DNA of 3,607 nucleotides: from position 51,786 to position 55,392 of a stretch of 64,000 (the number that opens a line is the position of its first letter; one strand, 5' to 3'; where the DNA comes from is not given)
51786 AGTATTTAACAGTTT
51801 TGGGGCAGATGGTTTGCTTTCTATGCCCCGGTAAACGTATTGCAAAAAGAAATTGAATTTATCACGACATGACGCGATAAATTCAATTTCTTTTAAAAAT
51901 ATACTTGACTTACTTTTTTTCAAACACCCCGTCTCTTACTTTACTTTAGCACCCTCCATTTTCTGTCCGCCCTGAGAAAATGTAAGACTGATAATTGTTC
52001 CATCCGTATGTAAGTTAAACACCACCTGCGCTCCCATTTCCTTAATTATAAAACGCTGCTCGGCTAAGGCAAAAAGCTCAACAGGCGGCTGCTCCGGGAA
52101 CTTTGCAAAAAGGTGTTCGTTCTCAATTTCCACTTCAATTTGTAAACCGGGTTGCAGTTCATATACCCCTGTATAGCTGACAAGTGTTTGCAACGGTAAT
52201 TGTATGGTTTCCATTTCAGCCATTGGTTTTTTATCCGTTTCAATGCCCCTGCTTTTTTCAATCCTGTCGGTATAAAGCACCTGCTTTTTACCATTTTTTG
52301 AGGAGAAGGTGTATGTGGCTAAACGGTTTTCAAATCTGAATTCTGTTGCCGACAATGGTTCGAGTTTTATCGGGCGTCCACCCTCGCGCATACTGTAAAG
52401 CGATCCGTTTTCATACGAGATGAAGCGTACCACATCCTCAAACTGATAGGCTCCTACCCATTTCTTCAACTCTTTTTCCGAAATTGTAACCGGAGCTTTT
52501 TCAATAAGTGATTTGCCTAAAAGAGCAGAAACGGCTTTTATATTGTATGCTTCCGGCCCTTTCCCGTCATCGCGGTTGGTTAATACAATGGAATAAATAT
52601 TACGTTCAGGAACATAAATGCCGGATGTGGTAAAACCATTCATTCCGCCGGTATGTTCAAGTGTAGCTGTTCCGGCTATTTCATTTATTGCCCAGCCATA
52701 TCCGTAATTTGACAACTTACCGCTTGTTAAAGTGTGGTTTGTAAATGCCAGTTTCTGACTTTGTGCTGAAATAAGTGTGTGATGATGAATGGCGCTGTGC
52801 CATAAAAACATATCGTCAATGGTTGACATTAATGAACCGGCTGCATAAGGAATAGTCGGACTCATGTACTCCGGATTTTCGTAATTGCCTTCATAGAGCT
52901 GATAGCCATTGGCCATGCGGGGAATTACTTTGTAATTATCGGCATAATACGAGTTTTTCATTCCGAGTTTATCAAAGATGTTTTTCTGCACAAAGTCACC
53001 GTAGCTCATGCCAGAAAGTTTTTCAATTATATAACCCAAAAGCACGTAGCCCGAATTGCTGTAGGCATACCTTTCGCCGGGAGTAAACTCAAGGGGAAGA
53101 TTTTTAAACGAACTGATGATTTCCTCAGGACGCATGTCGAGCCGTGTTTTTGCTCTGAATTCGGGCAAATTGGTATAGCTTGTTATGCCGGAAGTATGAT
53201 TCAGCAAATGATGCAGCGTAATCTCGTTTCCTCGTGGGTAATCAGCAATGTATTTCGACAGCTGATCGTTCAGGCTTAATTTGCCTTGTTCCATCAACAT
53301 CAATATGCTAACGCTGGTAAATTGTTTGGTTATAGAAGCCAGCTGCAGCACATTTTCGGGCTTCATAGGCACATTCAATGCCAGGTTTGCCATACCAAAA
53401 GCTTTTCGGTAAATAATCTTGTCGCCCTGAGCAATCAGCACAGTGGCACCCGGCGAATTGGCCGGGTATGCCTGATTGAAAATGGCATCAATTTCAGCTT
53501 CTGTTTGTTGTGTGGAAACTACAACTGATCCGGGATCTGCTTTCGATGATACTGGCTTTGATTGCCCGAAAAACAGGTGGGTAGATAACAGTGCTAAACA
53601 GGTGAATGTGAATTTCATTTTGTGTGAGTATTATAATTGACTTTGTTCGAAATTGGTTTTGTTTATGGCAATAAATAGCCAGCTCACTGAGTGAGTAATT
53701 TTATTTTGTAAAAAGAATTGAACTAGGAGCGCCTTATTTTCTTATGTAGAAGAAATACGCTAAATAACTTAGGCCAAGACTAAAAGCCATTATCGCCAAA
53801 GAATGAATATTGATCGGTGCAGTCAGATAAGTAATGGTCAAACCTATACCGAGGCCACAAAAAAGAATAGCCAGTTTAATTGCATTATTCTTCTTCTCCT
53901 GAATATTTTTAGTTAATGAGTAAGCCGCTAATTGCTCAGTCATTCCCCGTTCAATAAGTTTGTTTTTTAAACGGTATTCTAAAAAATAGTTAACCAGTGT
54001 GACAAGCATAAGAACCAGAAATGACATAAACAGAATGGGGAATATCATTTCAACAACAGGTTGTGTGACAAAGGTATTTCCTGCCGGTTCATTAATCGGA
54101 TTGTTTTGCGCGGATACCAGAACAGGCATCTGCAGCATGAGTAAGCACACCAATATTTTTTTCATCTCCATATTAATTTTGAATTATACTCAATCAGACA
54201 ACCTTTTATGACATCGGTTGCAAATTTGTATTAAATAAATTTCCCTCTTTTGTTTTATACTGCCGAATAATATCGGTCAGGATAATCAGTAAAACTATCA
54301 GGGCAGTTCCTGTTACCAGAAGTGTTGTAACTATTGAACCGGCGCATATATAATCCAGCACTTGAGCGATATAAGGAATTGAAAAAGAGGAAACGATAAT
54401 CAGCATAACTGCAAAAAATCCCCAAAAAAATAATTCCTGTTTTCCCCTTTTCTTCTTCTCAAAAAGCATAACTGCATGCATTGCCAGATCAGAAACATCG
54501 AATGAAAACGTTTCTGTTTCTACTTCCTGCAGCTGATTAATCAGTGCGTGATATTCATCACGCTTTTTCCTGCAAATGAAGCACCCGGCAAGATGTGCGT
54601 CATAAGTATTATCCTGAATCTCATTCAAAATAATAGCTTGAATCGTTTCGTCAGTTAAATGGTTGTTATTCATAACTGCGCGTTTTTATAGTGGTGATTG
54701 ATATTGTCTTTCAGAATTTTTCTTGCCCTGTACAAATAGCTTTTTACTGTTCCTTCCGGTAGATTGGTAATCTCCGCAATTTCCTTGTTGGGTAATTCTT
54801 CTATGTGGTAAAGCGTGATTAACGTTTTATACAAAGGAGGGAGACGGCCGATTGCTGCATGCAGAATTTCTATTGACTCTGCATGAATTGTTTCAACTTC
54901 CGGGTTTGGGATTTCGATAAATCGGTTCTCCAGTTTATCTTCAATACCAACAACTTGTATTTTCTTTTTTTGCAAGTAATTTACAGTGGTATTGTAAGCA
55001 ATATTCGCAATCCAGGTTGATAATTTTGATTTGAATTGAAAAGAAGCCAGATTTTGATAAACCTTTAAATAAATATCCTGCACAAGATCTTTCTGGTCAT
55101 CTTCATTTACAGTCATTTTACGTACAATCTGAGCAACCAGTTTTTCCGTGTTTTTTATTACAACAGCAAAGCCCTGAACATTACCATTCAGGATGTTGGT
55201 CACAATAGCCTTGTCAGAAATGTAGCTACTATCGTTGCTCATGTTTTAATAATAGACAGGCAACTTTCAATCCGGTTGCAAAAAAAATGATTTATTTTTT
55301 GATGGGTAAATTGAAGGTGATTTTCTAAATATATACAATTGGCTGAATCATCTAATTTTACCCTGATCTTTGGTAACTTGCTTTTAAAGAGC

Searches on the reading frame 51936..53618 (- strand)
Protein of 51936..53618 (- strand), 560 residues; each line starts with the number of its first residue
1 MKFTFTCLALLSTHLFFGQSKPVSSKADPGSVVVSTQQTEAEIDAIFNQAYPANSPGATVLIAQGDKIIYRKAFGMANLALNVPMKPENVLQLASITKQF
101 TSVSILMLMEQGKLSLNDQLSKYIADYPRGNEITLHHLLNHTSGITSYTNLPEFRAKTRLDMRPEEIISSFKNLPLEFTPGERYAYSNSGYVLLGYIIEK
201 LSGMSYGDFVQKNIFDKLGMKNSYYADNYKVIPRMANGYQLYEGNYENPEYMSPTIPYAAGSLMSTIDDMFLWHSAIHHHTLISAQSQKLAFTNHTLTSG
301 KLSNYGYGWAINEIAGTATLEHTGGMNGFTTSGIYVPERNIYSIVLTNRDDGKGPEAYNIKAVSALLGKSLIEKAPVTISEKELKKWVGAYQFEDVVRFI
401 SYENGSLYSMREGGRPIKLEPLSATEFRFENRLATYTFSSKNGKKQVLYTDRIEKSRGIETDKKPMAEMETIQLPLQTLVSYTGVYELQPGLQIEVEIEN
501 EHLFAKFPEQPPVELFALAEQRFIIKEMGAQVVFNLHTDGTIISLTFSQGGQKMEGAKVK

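Call 77: search_protein_families(library=pfam, proteins=[window:51936-53618:-], max_evalue=0.001)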
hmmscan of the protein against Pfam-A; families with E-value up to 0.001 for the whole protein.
window:51936-53618:- (560 aa): 2 families
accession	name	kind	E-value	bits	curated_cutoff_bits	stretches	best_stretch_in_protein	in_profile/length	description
PF00144.29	Beta-lactamase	-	6.7e-70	236.3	27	1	54-361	13-322/329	Beta-lactamase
PF11954.13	DUF3471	-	9.7e-16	58.5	29.3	1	474-553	7-98/103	Domain of unknown function (DUF3471)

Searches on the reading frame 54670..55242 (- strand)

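Call 77: search_protein_families(library=pfam, proteins=[window:54670-55242:-], max_evalue=0.001)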
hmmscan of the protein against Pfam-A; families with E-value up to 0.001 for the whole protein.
window:54670-55242:- (190 aa): 4 families
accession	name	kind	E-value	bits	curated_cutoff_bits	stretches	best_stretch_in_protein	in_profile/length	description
PF08281.18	Sigma70_r4_2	-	2.1e-18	66.1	25.7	1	125-176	2-53/54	Sigma-70, region 4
PF04542.20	Sigma70_r2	-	4.7e-11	42.8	24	1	32-94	5-69/71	Sigma-70 region 2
PF04545.22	Sigma70_r4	-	1.5e-07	31.3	24.1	1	130-178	1-49/50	Sigma-70, region 4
PF00196.25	GerE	-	0.00087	19.3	23.5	0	149-175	17-43/57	Bacterial regulatory proteins, luxR family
